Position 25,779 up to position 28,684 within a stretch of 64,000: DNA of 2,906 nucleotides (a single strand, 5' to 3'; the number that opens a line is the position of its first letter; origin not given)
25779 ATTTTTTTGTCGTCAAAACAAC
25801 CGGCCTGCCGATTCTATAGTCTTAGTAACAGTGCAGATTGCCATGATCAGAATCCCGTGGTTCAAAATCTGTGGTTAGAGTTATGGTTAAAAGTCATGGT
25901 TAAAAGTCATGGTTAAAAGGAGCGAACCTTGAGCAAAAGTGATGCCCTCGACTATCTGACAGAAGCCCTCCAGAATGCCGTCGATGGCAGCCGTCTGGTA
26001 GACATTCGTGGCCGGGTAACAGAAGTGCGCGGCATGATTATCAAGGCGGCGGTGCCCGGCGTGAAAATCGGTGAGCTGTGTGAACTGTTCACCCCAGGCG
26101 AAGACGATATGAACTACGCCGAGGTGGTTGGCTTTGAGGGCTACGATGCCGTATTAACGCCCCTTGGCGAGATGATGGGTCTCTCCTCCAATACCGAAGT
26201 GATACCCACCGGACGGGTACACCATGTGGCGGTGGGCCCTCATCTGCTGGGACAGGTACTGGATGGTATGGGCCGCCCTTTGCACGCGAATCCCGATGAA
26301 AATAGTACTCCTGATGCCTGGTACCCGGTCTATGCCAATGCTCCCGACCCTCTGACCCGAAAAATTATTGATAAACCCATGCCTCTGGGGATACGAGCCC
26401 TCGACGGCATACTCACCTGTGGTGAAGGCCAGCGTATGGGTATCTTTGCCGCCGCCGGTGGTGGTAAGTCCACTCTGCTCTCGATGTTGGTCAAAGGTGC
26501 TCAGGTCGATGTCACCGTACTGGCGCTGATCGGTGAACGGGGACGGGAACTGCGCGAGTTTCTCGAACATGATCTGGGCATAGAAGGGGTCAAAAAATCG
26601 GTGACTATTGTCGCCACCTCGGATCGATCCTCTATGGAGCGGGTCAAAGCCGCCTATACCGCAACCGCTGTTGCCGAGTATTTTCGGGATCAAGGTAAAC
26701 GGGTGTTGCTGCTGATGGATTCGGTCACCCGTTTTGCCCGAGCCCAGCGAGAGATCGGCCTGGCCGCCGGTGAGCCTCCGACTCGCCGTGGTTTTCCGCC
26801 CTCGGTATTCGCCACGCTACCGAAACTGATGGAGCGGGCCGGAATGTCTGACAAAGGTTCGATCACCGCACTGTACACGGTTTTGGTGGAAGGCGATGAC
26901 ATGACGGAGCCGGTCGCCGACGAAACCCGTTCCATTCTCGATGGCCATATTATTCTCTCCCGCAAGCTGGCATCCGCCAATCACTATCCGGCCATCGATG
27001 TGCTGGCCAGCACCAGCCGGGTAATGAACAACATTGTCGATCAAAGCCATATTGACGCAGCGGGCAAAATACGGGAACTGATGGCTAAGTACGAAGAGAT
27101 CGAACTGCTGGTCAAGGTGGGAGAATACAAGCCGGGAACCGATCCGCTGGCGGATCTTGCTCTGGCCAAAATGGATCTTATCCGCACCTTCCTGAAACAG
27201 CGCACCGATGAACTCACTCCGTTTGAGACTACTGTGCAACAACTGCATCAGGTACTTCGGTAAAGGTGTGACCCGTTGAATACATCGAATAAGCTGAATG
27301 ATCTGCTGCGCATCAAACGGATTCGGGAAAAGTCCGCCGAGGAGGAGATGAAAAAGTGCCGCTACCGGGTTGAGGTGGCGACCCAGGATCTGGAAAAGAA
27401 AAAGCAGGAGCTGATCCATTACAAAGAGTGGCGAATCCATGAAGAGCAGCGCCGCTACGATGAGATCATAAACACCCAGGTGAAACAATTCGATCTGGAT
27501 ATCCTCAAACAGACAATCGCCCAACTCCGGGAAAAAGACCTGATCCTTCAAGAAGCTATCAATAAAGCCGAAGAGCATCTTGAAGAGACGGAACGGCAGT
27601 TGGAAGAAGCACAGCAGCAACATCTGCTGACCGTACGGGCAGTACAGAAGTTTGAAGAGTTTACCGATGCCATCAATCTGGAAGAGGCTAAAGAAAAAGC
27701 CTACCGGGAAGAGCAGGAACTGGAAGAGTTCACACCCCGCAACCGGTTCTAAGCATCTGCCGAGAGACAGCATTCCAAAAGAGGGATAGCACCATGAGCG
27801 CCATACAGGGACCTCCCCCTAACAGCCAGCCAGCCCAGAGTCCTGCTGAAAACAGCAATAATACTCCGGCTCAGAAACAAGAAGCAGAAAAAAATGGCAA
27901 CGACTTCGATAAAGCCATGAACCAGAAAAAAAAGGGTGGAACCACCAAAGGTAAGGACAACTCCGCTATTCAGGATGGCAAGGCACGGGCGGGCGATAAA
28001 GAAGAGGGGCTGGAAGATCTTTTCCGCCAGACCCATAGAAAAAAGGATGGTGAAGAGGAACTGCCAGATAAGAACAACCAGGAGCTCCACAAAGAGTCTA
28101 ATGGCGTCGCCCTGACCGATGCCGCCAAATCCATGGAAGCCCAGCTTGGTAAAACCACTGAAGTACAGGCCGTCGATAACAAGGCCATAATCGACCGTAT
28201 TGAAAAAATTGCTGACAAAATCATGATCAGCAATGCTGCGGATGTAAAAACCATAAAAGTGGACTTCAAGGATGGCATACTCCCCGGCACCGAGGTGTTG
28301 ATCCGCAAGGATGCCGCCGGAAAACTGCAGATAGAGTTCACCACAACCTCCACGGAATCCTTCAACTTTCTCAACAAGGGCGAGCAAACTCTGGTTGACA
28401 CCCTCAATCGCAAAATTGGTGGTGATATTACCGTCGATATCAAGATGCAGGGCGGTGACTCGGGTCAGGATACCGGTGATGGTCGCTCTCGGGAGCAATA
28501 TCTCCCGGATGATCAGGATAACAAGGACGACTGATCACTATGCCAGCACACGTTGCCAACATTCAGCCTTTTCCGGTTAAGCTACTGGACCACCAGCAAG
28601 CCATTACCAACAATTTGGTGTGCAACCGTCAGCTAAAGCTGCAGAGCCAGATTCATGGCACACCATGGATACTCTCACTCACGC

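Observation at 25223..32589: Stand-alone sctN-sctU injectisome operon embedded among housekeeping genes, with no sctV/C/D/J, needle or translocon genes nearby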

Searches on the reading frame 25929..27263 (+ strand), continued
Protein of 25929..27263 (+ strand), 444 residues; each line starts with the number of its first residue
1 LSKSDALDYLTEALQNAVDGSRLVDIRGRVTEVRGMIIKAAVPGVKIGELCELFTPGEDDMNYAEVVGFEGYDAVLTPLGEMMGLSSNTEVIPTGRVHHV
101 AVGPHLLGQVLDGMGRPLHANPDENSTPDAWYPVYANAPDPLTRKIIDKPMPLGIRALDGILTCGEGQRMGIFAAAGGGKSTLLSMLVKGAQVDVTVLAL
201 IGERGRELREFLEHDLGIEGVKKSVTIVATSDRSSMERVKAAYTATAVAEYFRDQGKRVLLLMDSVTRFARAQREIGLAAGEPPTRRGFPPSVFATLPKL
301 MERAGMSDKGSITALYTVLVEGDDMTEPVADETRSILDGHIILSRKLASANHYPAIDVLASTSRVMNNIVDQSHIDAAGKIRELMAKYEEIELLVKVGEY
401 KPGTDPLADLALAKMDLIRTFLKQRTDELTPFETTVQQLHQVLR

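Call 77: find_encoding_contigs(protein=P0352, flank=10000, max_places=2)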
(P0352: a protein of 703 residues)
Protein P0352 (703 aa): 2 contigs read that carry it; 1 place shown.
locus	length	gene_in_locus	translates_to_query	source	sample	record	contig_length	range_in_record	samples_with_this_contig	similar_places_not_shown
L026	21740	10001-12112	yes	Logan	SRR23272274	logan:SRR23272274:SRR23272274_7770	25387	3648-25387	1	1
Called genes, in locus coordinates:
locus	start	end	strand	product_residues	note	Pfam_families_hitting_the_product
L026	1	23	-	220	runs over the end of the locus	-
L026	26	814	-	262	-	PF01514:YscJ_FliF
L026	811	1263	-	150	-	PF09392:T3SS_needle_F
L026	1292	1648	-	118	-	PF07719:TPR_2 (faint), PF07721:TPR_4 (faint), PF14559:TPR_19 (weak)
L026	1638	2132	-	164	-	-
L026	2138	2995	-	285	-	-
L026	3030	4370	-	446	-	PF04888:SseC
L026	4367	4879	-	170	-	PF14559:TPR_19 (faint), PF07719:TPR_2 (faint), PF07720:TPR_3 (faint), PF13428:TPR_14 (faint), PF13432:TPR_16 (faint)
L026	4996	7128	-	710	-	-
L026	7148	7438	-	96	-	-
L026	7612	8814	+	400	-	PF07201:HrpJ, PF09059:TyeA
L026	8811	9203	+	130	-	PF21665:Type_III_SycN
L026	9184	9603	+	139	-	PF09474:Type_III_YscX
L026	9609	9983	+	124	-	-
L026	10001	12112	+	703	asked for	PF00771:FHIPEP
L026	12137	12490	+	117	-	PF01740:STAS, PF13466:STAS_2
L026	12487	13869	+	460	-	PF16697:Yop-YscD_cpl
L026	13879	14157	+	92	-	-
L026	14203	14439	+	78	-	PF09392:T3SS_needle_F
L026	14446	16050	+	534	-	PF08242:Methyltransf_12, PF13649:Methyltransf_25 (weak), PF10119:MethyTransf_Reg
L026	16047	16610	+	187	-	PF13302:Acetyltransf_3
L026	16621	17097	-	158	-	PF05932:CesT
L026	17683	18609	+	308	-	PF00512:HisKA, PF02518:HATPase_c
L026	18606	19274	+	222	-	PF00072:Response_reg, PF00196:GerE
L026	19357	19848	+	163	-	PF00027:cNMP_binding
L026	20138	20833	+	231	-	-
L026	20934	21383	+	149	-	PF00027:cNMP_binding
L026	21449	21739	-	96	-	?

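Call 78: find_related_loci(query=A1, collection=metagenome_contigs, flank=10000)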
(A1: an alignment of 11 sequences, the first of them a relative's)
Query A1 (678 aa) in metagenome_contigs; peptide patterns used: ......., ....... (x = any residue, [..] = any of these).
600 stretches matched a pattern (row limit reached: there are more); 598 encode a relative of the query (tblastn E <= 1e-3); the best 80 are kept; 80 distinct loci.
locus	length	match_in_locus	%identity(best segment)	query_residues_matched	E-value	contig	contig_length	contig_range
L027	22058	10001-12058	62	1-677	0e+0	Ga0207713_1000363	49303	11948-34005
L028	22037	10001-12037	63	6-677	0e+0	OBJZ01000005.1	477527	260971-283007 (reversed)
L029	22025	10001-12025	61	1-677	0e+0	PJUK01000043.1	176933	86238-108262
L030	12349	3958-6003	55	1-678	0e+0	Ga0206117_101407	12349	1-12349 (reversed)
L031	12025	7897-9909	54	1-677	0e+0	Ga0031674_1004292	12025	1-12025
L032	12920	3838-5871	52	1-677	0e+0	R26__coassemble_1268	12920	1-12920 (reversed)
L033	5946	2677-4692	51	1-677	0e+0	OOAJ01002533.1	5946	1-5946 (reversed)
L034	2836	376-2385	53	1-677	0e+0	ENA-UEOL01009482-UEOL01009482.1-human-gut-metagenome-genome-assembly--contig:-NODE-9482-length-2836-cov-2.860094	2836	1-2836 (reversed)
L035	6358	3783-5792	53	1-677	0e+0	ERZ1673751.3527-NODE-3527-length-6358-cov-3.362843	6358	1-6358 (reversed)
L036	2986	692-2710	51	1-677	0e+0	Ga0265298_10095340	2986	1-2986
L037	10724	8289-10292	49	5-677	0e+0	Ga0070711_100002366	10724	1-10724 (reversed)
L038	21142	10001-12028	47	1-678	0e+0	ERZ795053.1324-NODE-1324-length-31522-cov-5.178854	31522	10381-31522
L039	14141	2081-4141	47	1-677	0e+0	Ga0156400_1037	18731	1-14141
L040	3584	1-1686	52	121-677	0e+0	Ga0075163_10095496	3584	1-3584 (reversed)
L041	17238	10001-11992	44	15-678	0e+0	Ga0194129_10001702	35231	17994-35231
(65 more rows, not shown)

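Call 81: list_cluster_members(proteins=[L031:7840-9921:+, L031:9981-11933:+, L031:3320-5383:+, L031:2705-3307:+, L031:6445-6837:+, L031:7346-7783:+, L031:5408-6223:+, L037:8193-10298:+, L037:4484-5848:-, L037:1153-2316:-])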
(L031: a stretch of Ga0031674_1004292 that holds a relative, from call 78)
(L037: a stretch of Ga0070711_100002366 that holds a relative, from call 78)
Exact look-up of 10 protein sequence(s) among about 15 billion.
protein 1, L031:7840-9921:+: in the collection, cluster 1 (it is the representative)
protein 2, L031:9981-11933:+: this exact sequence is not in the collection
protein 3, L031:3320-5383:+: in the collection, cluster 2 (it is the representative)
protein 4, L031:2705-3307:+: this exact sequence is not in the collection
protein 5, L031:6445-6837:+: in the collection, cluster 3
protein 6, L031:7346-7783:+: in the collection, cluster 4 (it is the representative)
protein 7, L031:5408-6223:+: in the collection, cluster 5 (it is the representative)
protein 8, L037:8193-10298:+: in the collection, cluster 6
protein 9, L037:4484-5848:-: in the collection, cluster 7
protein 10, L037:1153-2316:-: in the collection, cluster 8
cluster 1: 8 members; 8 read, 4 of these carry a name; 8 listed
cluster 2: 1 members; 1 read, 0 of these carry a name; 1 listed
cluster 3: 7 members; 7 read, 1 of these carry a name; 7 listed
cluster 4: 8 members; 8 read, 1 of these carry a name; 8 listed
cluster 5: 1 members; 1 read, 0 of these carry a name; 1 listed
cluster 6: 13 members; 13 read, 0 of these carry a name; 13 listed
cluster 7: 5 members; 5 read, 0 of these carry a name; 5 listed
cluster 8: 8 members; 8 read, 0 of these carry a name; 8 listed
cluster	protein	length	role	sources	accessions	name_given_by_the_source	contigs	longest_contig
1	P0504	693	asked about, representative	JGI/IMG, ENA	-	-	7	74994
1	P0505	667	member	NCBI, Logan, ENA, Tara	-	strand:+ start:3550 stop:5553 length:2004 start_codon:yes stop_codon:yes ...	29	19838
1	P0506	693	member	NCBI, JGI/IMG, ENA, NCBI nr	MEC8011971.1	MAG: type III secretion system export apparatus subunit SctV [Pseudomonadota bacterium] | type III secretion system export apparatus subunit SctV [Pseudomonadota bacterium]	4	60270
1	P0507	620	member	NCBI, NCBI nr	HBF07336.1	MAG TPA: EscV/YscV/HrcV family type III secretion system export apparatus protein, ... | EscV/YscV/HrcV family type III secretion system export apparatus protein ...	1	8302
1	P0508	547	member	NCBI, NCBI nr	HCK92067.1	MAG TPA: EscV/YscV/HrcV family type III secretion system export apparatus protein ... | EscV/YscV/HrcV family type III secretion system export apparatus protein ...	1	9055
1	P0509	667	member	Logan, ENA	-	-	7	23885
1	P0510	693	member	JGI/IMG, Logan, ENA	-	-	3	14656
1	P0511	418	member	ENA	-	-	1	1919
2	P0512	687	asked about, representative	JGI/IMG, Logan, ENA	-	-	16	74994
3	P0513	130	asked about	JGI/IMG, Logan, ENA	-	-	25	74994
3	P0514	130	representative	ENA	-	-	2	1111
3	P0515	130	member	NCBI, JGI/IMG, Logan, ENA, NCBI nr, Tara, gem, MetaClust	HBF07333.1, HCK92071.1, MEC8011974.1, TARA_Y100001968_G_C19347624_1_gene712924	MAG TPA: hypothetical protein DHW71_03740 [Gammaproteobacteria bacterium] | hypothetical protein [Pseudomonadota bacterium] | strand:+ start:327 stop:719 length:393 start_codon:yes stop_codon:yes gene_type:complete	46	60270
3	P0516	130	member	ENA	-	-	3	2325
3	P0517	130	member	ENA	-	-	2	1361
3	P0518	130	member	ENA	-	-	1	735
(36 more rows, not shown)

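Call 87: search_protein_families(library=ncbifam, proteins=[L013:19995-21314:+, L018:10001-11344:+, L020:12184-13545:+], max_evalue=1e-100)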
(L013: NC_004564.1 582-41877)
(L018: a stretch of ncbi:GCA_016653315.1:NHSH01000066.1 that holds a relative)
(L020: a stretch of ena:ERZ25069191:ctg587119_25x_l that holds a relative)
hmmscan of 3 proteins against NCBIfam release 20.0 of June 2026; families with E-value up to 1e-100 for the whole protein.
L013:19995-21314:+ (439 aa): 12 families
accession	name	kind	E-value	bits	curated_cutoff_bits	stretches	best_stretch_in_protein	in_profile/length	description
NF005391.0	PRK06936.1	equivalog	2.2e-271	900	657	1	1-439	1-439/439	type III secretion system ATPase SctN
TIGR02546.1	III_secr_ATP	equivalog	6.2e-198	657.7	604.75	1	21-438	3-422/423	type III secretion system ATPase SctN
NF006575.0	PRK09099.1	subfamily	4e-182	605.9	706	1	11-438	14-441/443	type III secretion system ATPase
NF005295.0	PRK06820.1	equivalog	1.6e-179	597.5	690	1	19-436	25-437/440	EscN/YscN/HrcN family type III secretion system ATPase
TIGR03497.1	FliI_clade2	equivalog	4.4e-175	582.6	629.8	1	25-437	1-412/413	flagellar protein export ATPase FliI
TIGR01026.1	fliI_yscN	subfamily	2.2e-171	570.4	379.5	1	19-438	19-439/440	FliI/YscN family ATPase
TIGR03496.1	FliI_clade1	equivalog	8e-167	555.2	619.1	1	25-436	1-413/414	flagellar protein export ATPase FliI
NF005765.0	PRK07594.1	equivalog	1.7e-153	511.4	715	1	24-432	22-425/433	EscN/YscN/HrcN family type III secretion system ATPase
TIGR03498.1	FliI_clade3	equivalog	1.5e-151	504.9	587.45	1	25-436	1-416/418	flagellar protein export ATPase FliI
NF006012.0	PRK08149.1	equivalog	7.2e-146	486.5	594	1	19-437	5-429/431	type III secretion system ATPase SctN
NF006290.1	PRK08472.1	equivalog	1.2e-136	456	644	1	11-437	6-432/433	flagellar protein export ATPase FliI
NF005535.1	PRK07196.1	equivalog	3.5e-125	418.4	715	1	20-437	16-433/434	flagellar protein export ATPase FliI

L018:10001-11344:+ (447 aa): 12 families
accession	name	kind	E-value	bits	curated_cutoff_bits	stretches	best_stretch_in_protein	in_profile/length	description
NF005391.0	PRK06936.1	equivalog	1.8e-241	801.4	657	1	10-446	4-438/439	type III secretion system ATPase SctN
TIGR02546.1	III_secr_ATP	equivalog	5e-199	661.3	604.75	1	27-446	3-422/423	type III secretion system ATPase SctN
NF006575.0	PRK09099.1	subfamily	9.1e-189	627.8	706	1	10-446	7-441/443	type III secretion system ATPase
NF005295.0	PRK06820.1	equivalog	5.6e-178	592.4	690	1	15-446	15-439/440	EscN/YscN/HrcN family type III secretion system ATPase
TIGR01026.1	fliI_yscN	subfamily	6.2e-177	588.7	379.5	1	18-446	12-439/440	FliI/YscN family ATPase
TIGR03497.1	FliI_clade2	equivalog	8.4e-176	584.9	629.8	1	31-445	1-412/413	flagellar protein export ATPase FliI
TIGR03496.1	FliI_clade1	equivalog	1.8e-166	554.1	619.1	1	31-444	1-413/414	flagellar protein export ATPase FliI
TIGR03498.1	FliI_clade3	equivalog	1.6e-153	511.3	587.45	1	31-444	1-416/418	flagellar protein export ATPase FliI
NF005765.0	PRK07594.1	equivalog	1.3e-149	498.7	715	1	30-446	22-431/433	EscN/YscN/HrcN family type III secretion system ATPase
NF006012.0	PRK08149.1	equivalog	1.5e-144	482.2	594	1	23-445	3-429/431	type III secretion system ATPase SctN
NF006290.1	PRK08472.1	equivalog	3.7e-137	457.7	644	1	17-445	6-432/433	flagellar protein export ATPase FliI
NF005535.1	PRK07196.1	equivalog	3.7e-129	431.5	715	1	20-445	10-433/434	flagellar protein export ATPase FliI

L020:12184-13545:+ (453 aa): 12 families
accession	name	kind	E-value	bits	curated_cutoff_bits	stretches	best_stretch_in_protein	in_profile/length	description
NF005391.0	PRK06936.1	equivalog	6e-221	733.8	657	1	15-451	4-438/439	type III secretion system ATPase SctN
TIGR02546.1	III_secr_ATP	equivalog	3.9e-193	641.9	604.75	1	32-451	3-422/423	type III secretion system ATPase SctN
NF006575.0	PRK09099.1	subfamily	5.9e-182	605.3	706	1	14-452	6-442/443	type III secretion system ATPase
TIGR03497.1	FliI_clade2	equivalog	2.3e-179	596.7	629.8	1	36-451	1-413/413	flagellar protein export ATPase FliI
TIGR01026.1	fliI_yscN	subfamily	3.5e-176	586.3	379.5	1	30-451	19-439/440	FliI/YscN family ATPase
NF005295.0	PRK06820.1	equivalog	7e-176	585.5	690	1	32-451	27-439/440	EscN/YscN/HrcN family type III secretion system ATPase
TIGR03496.1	FliI_clade1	equivalog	3.1e-165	550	619.1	1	36-450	1-414/414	flagellar protein export ATPase FliI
TIGR03498.1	FliI_clade3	equivalog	8.1e-154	512.3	587.45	1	36-450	1-417/418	flagellar protein export ATPase FliI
NF005765.0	PRK07594.1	equivalog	4.8e-150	500.1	715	1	34-451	21-431/433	EscN/YscN/HrcN family type III secretion system ATPase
NF006012.0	PRK08149.1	equivalog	4.1e-142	474.1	594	1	37-451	12-430/431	type III secretion system ATPase SctN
NF006290.1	PRK08472.1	equivalog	1.6e-137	458.9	644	1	23-450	7-432/433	flagellar protein export ATPase FliI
NF005535.1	PRK07196.1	equivalog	1.1e-128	430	715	1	27-450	12-433/434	flagellar protein export ATPase FliI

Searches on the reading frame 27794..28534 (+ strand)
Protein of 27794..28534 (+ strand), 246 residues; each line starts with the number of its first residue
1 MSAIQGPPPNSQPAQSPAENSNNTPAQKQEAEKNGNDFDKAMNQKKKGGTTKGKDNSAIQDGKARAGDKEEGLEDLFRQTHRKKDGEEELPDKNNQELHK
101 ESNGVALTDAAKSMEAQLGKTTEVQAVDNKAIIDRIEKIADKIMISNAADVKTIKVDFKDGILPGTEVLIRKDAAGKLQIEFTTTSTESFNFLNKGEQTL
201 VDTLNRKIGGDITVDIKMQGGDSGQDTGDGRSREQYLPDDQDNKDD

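Call 4: search_protein_families(library=pfam, proteins=[window:27794-28534:+], max_evalue=0.01)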
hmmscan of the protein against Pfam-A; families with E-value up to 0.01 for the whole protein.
window:27794-28534:+ (246 aa): 1 family
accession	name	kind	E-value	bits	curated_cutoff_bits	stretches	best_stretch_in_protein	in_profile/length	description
PF09483.15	HpaP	-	1.6e-06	28.6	23.8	1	132-218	5-89/90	Type III secretion protein (HpaP)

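Call 5: search_protein_families(library=ncbifam, proteins=[window:27794-28534:+], max_evalue=0.01)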
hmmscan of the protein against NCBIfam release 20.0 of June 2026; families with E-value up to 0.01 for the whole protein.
window:27794-28534:+ (246 aa): 1 family
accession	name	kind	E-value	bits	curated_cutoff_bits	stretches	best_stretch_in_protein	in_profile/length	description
TIGR02514.1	type_III_yscP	equivalog_domain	4.4e-09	36.6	76.5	1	125-233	15-116/129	type III secretion system needle length determinant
